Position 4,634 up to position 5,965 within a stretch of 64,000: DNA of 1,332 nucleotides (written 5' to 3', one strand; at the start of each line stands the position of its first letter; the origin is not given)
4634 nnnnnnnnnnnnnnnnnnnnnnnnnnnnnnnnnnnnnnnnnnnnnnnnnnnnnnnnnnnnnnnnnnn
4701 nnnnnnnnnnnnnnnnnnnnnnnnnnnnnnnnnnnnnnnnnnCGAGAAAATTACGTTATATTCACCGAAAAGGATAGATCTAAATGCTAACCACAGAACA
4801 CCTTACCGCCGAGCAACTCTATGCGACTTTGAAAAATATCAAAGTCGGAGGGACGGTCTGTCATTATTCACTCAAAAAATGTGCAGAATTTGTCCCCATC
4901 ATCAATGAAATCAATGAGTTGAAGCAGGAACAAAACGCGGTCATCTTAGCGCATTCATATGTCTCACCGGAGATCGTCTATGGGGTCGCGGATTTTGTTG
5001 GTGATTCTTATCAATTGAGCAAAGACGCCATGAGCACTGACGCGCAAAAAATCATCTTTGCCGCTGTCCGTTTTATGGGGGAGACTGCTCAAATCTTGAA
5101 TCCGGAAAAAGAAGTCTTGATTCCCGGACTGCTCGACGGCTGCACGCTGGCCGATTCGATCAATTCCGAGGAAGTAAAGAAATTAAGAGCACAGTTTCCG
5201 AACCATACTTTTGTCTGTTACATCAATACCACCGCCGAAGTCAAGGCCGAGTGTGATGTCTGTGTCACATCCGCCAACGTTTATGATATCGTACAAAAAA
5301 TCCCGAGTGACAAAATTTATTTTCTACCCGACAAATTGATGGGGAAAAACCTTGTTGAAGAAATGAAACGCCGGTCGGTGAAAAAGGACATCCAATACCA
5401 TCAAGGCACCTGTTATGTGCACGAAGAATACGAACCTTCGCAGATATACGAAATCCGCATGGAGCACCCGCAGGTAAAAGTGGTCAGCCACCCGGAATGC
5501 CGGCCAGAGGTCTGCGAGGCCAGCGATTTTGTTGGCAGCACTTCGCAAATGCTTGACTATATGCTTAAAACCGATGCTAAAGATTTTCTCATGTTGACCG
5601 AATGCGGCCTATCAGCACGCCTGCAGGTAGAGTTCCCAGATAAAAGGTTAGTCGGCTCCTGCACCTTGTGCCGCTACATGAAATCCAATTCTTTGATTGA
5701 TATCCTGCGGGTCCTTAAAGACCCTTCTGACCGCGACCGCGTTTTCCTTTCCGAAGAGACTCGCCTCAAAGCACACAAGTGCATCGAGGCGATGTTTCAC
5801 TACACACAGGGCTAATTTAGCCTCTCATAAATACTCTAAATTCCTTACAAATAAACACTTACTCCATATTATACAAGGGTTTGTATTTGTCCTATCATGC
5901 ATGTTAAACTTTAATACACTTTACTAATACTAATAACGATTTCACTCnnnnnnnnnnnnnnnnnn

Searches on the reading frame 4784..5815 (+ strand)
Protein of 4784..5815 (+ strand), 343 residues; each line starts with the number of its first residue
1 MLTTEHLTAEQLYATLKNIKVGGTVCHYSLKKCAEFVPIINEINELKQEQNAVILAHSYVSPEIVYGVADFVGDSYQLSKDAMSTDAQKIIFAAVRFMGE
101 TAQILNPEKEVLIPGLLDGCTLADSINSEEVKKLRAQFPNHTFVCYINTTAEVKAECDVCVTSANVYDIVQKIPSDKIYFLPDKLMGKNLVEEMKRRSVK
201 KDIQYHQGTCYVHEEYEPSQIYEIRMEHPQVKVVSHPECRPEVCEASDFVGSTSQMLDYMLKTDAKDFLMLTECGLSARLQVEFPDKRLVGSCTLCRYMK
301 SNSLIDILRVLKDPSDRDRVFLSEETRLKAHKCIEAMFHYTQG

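Call 75: search_protein_families(library=pfam, max_evalue=0.00001, proteins=[window:4784-5815:+])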
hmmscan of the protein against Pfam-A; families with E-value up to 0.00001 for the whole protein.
window:4784-5815:+ (343 aa): 1 family
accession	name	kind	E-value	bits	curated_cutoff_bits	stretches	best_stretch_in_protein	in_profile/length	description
PF02445.21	NadA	-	1e-102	343.7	27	1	42-338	2-294/295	Quinolinate synthetase A protein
